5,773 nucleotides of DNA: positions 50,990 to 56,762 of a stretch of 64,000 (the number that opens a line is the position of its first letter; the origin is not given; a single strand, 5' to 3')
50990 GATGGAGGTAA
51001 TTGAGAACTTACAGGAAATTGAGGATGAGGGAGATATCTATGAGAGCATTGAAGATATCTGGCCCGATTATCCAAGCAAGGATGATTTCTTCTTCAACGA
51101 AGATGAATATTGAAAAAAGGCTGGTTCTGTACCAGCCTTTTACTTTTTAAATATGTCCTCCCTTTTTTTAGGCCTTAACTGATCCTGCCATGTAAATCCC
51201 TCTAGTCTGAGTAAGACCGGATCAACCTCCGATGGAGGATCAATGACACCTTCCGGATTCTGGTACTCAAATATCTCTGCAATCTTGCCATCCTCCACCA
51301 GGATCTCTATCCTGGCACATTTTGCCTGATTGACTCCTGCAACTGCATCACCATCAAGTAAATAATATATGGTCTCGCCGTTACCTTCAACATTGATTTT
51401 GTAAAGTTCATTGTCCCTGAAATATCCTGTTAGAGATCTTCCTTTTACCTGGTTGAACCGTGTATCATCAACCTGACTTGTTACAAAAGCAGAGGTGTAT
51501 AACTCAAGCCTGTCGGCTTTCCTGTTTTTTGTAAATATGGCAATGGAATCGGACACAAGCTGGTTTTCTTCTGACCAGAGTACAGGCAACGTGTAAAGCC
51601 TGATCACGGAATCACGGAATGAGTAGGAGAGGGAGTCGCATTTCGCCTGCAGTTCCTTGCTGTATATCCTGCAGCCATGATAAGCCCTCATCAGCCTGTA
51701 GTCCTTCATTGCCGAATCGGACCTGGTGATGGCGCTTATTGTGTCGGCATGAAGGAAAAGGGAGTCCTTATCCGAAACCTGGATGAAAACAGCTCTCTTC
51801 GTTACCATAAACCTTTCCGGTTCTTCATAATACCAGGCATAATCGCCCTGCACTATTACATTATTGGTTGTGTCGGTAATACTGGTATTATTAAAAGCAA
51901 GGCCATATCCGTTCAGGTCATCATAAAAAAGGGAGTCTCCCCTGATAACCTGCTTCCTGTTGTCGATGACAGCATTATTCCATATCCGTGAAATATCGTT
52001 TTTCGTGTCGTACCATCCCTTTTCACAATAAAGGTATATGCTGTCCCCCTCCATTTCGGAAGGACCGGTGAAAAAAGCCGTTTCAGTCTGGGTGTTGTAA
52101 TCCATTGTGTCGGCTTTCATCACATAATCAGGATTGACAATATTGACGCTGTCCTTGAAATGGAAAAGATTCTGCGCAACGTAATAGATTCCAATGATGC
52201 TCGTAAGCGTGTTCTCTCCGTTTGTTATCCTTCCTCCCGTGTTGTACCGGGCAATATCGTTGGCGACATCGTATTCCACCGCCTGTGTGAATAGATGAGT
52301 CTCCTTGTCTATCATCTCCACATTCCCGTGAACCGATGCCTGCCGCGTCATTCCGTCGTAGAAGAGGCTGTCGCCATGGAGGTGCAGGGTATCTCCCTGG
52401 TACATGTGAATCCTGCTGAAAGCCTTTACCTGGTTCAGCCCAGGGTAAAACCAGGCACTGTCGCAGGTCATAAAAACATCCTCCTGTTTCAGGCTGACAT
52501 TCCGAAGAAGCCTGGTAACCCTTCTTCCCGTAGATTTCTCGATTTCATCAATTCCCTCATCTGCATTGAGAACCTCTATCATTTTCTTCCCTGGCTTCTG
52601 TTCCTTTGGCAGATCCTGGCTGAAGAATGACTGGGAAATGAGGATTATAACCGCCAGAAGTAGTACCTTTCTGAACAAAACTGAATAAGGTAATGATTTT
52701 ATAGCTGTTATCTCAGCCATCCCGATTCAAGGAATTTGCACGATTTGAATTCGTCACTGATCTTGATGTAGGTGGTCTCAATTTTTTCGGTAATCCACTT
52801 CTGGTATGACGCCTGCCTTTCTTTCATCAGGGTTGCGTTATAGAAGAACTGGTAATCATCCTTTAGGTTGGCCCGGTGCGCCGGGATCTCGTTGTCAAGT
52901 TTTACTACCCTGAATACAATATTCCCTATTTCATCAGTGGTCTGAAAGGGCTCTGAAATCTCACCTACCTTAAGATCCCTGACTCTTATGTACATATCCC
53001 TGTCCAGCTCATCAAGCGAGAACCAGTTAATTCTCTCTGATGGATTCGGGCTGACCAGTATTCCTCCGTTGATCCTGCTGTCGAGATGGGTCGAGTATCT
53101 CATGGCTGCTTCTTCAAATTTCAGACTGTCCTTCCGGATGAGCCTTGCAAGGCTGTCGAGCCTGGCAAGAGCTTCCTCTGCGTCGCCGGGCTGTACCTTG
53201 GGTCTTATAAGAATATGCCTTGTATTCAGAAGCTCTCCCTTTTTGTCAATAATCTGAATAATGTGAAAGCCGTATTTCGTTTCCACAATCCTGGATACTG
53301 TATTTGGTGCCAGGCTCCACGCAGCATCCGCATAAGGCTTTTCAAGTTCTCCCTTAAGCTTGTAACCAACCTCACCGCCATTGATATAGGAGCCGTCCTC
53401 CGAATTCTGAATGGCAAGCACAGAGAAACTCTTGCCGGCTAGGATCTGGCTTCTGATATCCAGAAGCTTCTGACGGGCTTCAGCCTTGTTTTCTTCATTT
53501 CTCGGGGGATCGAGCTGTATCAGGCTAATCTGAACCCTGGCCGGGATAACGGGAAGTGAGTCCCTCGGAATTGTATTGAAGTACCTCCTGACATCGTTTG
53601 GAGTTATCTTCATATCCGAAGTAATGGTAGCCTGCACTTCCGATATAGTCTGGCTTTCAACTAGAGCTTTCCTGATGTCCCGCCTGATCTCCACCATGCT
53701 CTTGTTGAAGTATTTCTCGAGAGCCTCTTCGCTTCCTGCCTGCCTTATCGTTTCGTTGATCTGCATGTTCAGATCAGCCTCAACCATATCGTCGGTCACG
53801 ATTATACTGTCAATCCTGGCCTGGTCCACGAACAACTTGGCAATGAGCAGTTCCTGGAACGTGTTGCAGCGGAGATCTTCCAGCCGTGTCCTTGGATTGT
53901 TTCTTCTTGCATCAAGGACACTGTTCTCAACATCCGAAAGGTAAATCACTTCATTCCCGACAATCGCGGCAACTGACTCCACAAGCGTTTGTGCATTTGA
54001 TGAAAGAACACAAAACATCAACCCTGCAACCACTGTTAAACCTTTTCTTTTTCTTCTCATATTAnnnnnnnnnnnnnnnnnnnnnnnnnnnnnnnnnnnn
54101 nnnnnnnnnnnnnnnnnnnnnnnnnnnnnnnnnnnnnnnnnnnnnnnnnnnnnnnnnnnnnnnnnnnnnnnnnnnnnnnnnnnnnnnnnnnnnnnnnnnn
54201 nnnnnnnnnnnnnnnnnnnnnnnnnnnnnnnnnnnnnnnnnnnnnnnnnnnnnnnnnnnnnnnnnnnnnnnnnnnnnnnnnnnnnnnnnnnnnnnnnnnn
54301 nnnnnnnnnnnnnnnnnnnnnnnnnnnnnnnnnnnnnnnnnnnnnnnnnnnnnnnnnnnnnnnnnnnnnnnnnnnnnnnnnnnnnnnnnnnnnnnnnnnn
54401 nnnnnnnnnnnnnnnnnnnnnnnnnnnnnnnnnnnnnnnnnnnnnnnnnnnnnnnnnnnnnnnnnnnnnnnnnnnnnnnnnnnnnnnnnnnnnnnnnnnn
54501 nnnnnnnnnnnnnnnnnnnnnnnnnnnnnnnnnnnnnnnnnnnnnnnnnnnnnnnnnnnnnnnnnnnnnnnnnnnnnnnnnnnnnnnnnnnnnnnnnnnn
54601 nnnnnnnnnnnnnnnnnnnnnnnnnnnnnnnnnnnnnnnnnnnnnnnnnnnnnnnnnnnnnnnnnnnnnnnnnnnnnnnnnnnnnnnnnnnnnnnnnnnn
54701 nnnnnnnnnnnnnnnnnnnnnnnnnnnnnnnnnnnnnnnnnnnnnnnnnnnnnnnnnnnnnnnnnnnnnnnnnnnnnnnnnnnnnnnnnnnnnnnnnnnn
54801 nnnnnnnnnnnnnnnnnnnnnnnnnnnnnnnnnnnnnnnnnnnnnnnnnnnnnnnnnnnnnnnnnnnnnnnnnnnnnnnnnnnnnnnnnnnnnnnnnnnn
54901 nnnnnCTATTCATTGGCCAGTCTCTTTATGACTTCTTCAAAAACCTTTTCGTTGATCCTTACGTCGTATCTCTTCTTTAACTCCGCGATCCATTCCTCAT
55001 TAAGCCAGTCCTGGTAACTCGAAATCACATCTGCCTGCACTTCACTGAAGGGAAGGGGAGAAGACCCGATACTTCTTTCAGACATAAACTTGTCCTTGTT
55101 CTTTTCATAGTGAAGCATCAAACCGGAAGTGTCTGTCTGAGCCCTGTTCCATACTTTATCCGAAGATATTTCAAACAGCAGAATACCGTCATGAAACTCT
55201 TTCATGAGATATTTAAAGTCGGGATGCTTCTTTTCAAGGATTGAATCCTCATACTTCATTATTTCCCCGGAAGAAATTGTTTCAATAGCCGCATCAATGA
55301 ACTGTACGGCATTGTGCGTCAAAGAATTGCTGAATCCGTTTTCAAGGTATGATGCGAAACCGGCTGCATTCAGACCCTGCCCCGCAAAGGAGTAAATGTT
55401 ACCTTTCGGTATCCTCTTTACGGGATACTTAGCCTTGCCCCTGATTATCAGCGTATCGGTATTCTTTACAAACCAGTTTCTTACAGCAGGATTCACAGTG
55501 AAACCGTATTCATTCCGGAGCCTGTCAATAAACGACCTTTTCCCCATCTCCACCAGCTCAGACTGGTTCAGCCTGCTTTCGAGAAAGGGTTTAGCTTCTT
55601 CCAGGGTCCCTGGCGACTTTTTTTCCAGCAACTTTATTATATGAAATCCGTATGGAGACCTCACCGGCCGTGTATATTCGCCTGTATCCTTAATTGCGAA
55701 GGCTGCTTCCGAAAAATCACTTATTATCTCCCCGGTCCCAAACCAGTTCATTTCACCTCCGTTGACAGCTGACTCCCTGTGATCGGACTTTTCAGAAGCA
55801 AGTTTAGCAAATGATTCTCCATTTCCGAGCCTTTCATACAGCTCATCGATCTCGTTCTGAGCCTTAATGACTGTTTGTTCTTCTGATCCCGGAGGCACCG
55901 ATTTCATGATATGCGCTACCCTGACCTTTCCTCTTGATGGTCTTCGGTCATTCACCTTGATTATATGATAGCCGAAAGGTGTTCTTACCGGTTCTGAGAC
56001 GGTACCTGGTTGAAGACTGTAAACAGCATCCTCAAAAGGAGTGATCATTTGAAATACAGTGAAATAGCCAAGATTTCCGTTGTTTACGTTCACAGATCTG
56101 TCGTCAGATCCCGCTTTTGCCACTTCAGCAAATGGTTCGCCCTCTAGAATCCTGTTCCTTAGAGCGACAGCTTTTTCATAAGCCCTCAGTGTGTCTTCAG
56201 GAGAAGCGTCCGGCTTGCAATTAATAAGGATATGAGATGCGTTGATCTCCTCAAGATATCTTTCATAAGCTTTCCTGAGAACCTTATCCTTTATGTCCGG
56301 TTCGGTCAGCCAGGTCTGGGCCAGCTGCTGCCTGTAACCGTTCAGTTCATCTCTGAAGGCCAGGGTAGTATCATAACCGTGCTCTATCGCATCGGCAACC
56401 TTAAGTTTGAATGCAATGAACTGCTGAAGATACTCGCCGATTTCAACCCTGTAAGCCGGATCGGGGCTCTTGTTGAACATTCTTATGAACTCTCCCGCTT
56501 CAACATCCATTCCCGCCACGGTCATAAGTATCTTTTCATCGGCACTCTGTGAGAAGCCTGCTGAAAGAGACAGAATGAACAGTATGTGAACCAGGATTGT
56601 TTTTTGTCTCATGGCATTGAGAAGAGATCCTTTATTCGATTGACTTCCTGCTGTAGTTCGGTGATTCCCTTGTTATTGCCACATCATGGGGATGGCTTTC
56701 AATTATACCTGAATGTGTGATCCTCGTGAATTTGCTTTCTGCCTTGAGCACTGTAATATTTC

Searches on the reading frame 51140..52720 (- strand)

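Call 20: search_protein_families(library=pfam, proteins=[window:51140-52720:-], max_evalue=0.0001)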
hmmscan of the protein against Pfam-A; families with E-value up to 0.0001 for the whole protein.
window:51140-52720:- (526 aa): 2 families
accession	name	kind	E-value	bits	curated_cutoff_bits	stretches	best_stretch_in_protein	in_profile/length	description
PF13100.11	OstA_2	-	2.2e-49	167.6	21.2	2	46-204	2-158/158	OstA-like protein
PF03968.19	LptD_N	-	8.9e-10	39.2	20.4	0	116-268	4-109/113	LptA/(LptD N-terminal domain) LPS transport protein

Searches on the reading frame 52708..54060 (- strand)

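Call 20: search_protein_families(library=pfam, proteins=[window:52708-54060:-], max_evalue=0.0001)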
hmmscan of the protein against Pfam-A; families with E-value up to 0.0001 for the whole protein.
window:52708-54060:- (450 aa): 3 families
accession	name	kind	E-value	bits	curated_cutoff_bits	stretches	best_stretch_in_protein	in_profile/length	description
PF00639.27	Rotamase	-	1.1e-30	106.8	21.7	2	181-272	4-97/97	PPIC-type PPIASE domain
PF13616.12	Rotamase_3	-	2.8e-29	102.4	22.5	2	176-274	16-116/116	PPIC-type PPIASE domain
PF13145.12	Rotamase_2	-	1.6e-08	35.8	27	0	189-274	32-109/121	PPIC-type PPIASE domain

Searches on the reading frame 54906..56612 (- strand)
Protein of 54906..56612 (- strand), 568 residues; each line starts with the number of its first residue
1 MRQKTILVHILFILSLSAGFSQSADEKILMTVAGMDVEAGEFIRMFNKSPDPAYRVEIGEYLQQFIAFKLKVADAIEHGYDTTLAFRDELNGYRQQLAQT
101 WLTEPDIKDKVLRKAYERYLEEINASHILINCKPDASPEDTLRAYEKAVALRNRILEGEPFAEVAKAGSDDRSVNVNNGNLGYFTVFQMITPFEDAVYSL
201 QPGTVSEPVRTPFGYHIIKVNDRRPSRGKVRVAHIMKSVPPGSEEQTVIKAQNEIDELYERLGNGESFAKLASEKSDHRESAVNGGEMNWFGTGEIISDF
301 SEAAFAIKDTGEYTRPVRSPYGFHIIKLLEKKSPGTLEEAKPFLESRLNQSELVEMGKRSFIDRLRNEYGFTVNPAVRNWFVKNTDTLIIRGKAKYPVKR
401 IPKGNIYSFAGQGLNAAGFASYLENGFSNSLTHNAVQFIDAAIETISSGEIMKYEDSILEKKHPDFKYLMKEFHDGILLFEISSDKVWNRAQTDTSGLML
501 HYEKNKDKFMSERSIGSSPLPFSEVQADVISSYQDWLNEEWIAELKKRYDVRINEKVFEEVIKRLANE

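Call 20: search_protein_families(library=pfam, proteins=[window:54906-56612:-], max_evalue=0.0001)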
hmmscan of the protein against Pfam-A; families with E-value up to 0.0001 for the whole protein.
window:54906-56612:- (568 aa): 3 families
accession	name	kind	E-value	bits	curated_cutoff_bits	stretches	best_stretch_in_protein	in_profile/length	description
PF13616.12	Rotamase_3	-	9.6e-49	165.2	22.5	2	120-223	13-115/116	PPIC-type PPIASE domain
PF00639.27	Rotamase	-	6.2e-48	162.2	21.7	2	127-222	1-97/97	PPIC-type PPIASE domain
PF13145.12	Rotamase_2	-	8.2e-18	65.8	27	2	151-227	46-112/121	PPIC-type PPIASE domain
